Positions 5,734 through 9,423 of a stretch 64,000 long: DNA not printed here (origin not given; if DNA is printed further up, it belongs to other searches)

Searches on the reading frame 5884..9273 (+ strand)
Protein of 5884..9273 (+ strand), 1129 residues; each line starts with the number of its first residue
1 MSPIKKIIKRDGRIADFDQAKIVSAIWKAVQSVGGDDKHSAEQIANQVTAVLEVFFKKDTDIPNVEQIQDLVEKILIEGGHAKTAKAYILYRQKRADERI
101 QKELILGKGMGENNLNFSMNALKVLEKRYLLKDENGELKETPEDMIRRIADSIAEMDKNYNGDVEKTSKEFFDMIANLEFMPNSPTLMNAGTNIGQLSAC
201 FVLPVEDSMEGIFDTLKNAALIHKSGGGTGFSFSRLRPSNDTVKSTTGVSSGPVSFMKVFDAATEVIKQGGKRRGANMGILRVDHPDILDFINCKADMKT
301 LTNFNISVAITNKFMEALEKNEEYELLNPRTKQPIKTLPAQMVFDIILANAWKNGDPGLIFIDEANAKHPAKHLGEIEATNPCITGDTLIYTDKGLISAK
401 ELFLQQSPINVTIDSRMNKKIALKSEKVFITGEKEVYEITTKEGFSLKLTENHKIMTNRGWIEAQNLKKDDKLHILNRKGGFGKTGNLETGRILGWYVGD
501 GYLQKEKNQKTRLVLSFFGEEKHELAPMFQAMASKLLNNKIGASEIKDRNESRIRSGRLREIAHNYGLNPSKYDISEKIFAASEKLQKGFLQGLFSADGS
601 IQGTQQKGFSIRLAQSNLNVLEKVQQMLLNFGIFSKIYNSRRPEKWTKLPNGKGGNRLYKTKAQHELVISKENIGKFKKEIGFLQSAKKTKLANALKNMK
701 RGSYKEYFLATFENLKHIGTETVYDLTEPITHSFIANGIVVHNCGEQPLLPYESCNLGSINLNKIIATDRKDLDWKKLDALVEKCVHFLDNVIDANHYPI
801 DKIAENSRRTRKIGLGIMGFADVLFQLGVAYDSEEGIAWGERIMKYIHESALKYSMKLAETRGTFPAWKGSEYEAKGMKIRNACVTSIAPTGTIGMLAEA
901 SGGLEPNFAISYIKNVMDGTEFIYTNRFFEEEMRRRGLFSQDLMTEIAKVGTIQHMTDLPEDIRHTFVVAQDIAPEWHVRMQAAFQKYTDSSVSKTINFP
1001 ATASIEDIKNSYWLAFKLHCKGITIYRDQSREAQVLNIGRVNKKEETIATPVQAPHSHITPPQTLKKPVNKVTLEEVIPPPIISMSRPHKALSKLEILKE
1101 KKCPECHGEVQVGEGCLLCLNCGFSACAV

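Call 62: search_protein_families(library=pfam, proteins=[window:5884-9273:+], max_evalue=0.0001)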
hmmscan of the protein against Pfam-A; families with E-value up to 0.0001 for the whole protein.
window:5884-9273:+ (1129 aa): 5 families
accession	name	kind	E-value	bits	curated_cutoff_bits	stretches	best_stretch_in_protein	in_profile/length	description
PF02867.20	Ribonuc_red_lgC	-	1.1e-134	450.4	23.9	1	198-1026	1-523/523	Ribonucleotide reductase, barrel domain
PF00317.26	Ribonuc_red_lgN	-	7.4e-26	90.5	28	1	116-193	2-75/77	Ribonucleotide reductase, all-alpha domain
PF14528.11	LAGLIDADG_3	-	1.6e-25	89.6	22.5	1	587-682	3-82/82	LAGLIDADG-like domain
PF03477.21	ATP-cone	-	5.7e-22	78.5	25.8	1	6-96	2-87/88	ATP cone domain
PF14890.11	Intein_splicing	-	2.3e-16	60.4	35.8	1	399-743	12-155/155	Intein splicing domain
